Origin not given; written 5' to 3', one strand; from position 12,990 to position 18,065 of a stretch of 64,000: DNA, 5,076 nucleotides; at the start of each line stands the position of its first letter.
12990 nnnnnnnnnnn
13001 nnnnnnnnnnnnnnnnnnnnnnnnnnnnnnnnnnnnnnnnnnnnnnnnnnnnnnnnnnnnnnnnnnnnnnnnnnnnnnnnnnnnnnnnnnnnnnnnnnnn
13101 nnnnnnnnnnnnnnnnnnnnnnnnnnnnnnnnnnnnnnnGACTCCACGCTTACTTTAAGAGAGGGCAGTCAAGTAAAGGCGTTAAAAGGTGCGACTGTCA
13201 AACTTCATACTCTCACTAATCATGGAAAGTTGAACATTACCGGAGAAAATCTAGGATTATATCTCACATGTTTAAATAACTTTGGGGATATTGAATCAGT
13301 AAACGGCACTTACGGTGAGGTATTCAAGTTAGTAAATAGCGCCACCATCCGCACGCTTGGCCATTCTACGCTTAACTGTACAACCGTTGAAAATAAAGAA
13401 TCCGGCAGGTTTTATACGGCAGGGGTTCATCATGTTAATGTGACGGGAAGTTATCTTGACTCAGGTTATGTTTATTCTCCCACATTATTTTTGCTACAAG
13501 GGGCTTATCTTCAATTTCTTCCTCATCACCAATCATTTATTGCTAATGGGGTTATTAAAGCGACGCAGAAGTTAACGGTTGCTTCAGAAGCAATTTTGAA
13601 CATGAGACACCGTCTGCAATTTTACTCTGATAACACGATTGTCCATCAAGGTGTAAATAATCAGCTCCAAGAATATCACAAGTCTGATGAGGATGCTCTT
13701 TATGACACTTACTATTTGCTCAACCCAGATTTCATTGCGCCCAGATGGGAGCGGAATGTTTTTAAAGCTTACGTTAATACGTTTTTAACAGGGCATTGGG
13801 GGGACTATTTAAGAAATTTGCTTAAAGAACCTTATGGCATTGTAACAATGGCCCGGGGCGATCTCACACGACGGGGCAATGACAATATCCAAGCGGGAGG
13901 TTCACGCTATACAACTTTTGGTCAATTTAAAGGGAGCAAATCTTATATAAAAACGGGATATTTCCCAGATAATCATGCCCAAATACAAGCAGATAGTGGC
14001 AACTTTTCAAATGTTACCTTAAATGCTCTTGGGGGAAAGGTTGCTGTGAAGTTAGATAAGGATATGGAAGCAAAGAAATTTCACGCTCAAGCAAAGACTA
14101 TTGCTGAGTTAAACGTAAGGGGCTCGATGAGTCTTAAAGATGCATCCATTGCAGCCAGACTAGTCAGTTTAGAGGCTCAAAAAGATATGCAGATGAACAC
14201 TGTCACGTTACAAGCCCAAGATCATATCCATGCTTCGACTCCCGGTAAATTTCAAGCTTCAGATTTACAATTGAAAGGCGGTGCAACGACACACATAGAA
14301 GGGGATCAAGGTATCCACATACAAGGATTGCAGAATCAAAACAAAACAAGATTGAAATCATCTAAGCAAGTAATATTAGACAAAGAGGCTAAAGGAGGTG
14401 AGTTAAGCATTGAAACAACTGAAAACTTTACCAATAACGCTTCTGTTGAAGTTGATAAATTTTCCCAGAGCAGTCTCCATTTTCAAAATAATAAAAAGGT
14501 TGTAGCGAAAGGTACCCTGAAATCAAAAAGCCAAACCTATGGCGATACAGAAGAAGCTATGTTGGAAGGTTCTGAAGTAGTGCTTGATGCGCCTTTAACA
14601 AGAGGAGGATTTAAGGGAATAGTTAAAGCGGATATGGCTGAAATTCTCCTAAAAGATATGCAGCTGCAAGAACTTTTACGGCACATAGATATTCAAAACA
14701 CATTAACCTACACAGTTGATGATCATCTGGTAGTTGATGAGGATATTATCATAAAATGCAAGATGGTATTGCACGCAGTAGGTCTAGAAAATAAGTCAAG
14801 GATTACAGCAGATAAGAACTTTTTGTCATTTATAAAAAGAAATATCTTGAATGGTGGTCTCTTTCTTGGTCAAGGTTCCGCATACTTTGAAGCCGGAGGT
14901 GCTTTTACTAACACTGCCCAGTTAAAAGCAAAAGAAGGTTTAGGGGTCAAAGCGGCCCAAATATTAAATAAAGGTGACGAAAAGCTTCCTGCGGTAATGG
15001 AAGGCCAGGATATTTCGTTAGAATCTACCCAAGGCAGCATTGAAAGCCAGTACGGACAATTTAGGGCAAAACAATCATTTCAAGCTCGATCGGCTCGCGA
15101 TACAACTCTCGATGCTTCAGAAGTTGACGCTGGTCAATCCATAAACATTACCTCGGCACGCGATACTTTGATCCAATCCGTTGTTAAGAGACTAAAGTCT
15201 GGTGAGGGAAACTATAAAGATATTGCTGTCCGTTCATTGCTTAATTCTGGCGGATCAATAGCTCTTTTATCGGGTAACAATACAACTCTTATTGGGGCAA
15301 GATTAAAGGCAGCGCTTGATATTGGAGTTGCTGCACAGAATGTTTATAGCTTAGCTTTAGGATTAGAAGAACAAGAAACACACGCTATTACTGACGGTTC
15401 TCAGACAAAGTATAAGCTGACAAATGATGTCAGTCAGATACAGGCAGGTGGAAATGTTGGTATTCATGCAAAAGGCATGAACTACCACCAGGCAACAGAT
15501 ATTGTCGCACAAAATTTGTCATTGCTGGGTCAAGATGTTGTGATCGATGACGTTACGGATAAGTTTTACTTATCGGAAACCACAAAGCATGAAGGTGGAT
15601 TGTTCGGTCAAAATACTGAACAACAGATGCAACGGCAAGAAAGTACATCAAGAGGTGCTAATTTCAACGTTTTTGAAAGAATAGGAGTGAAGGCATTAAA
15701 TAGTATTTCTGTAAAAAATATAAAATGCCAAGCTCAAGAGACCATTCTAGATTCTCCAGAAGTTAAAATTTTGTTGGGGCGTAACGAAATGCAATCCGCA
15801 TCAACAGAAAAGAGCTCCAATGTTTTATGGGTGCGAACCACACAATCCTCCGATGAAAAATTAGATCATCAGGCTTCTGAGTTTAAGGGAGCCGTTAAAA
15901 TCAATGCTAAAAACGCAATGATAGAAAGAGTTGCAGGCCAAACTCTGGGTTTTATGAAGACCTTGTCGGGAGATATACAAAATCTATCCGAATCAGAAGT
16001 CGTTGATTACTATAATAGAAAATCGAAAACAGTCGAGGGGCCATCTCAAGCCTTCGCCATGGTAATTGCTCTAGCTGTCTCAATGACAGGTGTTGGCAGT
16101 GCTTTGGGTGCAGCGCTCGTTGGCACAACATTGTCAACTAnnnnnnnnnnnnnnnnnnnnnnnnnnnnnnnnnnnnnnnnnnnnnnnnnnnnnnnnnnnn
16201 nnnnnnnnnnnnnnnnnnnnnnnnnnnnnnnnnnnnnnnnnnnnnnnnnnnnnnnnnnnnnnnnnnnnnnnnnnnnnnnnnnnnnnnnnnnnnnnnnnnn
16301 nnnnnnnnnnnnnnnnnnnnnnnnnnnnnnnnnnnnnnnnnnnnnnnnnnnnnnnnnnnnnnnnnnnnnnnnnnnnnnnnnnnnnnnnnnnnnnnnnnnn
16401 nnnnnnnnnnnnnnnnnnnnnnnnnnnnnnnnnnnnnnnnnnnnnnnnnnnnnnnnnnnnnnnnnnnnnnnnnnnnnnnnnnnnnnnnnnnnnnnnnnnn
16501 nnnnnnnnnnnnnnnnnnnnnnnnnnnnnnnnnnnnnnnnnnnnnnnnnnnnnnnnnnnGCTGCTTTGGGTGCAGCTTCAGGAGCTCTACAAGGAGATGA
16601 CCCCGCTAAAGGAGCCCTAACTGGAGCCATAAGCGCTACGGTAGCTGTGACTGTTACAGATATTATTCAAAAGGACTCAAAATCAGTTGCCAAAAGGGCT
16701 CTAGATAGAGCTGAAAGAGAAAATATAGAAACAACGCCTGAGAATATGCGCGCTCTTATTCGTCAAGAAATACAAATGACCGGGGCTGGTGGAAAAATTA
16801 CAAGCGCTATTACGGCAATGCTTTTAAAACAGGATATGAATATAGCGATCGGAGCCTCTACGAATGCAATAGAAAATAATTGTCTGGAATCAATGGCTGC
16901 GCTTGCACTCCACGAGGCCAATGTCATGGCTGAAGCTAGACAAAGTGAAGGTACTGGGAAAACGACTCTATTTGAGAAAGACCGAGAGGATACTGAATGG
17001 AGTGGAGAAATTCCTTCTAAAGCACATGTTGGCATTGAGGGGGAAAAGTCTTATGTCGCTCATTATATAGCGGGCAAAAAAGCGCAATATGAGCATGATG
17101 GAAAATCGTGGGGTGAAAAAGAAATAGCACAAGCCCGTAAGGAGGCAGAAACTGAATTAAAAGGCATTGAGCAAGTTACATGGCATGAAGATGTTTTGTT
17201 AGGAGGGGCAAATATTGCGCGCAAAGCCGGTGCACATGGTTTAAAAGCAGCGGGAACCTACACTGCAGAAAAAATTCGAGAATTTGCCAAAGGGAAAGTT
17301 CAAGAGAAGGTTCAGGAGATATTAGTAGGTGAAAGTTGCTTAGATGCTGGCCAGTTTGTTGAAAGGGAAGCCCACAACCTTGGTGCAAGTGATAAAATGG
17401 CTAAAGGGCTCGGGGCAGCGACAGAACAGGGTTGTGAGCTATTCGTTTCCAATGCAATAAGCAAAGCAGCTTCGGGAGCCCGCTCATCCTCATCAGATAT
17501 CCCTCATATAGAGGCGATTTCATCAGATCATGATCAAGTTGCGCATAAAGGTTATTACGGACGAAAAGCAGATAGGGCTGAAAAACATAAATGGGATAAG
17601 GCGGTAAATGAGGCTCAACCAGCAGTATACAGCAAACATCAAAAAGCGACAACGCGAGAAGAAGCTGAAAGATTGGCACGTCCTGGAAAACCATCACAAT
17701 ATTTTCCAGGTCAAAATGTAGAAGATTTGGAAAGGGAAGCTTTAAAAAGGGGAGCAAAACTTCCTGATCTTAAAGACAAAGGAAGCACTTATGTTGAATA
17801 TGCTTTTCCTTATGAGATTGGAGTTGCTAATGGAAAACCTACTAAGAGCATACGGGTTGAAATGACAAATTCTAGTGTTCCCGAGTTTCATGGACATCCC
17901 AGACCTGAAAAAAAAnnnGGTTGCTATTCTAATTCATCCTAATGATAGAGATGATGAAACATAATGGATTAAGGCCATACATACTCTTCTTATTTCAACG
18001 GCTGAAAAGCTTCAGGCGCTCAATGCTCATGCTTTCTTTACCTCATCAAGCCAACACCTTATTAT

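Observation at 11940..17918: CdiA/TpsA-like exoprotein with no TpsB/CdiB transporter and no immunity gene in cis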

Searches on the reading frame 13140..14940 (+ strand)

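Call 103: search_protein_families(library=pfam, proteins=[window:13140-14940:+], max_evalue=10)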
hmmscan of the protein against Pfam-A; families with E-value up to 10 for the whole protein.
window:13140-14940:+ (600 aa): 2 families
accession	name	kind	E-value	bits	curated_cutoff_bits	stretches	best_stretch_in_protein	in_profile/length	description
PF10988.14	DUF2807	-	0.0054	16.9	24.2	1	277-361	20-107/181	Putative auto-transporter adhesin, head GIN domain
PF15542.11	Ntox50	-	0.017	16.3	22.2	1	388-453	4-73/92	Bacterial toxin 50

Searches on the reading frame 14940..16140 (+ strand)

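Call 103: search_protein_families(library=pfam, proteins=[window:14940-16140:+], max_evalue=10)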
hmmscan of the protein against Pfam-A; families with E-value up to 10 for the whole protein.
window:14940-16140:+ (400 aa): 1 family
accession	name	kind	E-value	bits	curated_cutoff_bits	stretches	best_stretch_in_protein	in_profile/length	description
PF13332.12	Fil_haemagg_2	-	2.8e-09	37.8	22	4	34-81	111-157/170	Hemagglutinin repeat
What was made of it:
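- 14940..16139 (+): Hemagglutinin (FHA-2-type) repeats. Fil_haemagg_2 37.8 bits, E 2.8e-9, four stretches (call 103).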

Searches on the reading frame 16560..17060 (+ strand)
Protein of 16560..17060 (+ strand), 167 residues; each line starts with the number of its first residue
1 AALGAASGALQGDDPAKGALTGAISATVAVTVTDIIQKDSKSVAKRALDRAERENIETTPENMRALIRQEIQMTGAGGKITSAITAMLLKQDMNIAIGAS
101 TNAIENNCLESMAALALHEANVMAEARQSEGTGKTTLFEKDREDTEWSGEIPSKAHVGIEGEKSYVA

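Call 103: search_protein_families(library=pfam, proteins=[window:16560-17060:+], max_evalue=10)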
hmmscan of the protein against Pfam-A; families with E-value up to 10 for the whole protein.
window:16560-17060:+ (167 aa): 4 families
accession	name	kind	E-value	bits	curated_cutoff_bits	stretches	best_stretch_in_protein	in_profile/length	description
PF13436.11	Gly-zipper_OmpA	-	0.012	15.8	27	1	1-29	12-39/44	Glycine-zipper domain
PF04829.18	PT-VENN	-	0.036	14.6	20.3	1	76-110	14-51/52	Pre-toxin domain with VENN motif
PF13441.11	Gly-zipper_YMGG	-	0.048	13.8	28.9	1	1-24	11-33/45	YMGG-like Gly-zipper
PF13488.11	Gly-zipper_Omp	-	0.71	10.3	25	1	1-24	7-29/46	Glycine zipper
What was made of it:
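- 16866..16880 (+): AIENN motif (VENN equivalent), the boundary between the conserved shaft and the variable tip. PT-VENN 14.6 bits ending at this motif (call 103).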

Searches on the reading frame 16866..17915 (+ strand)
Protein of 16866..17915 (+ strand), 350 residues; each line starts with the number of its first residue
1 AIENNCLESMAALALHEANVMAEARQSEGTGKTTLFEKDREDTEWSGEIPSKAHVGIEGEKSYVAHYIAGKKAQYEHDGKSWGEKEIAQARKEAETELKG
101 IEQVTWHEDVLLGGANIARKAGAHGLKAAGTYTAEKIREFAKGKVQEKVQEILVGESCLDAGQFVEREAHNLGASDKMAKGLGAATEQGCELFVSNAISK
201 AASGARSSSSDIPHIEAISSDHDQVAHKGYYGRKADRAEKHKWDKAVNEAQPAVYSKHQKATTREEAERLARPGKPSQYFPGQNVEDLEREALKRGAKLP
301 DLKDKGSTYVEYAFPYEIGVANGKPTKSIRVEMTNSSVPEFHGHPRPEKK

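Call 32: search_protein_families(library=pfam, proteins=[window:16866-17915:+], max_evalue=1)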
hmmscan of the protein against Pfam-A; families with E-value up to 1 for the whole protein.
seq(350 aa): 0 families

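Call 43: find_homologous_proteins(query=window:16866-17915:+, max_evalue=0.01)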
Query seq(350 aa): 8000 candidates shared short words with the query, none scored E <= 0.01.
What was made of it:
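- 16881..17915 (+): Orphan C-terminal region (345 aa), presumed entry and toxin domains of unknown activity. No homolog in the word-indexed search, which also failed to return the parent protein and so is a weak negative (call 43).
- Tried and rejected: A word-indexed search with the 350-aa tip returned nothing, not even the parent protein, so it is a weak negative (call 43).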

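Call 103: search_protein_families(library=pfam, proteins=[window:17061-17915:+], max_evalue=10)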
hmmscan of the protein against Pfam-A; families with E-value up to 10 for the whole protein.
window:17061-17915:+ (285 aa): 0 families
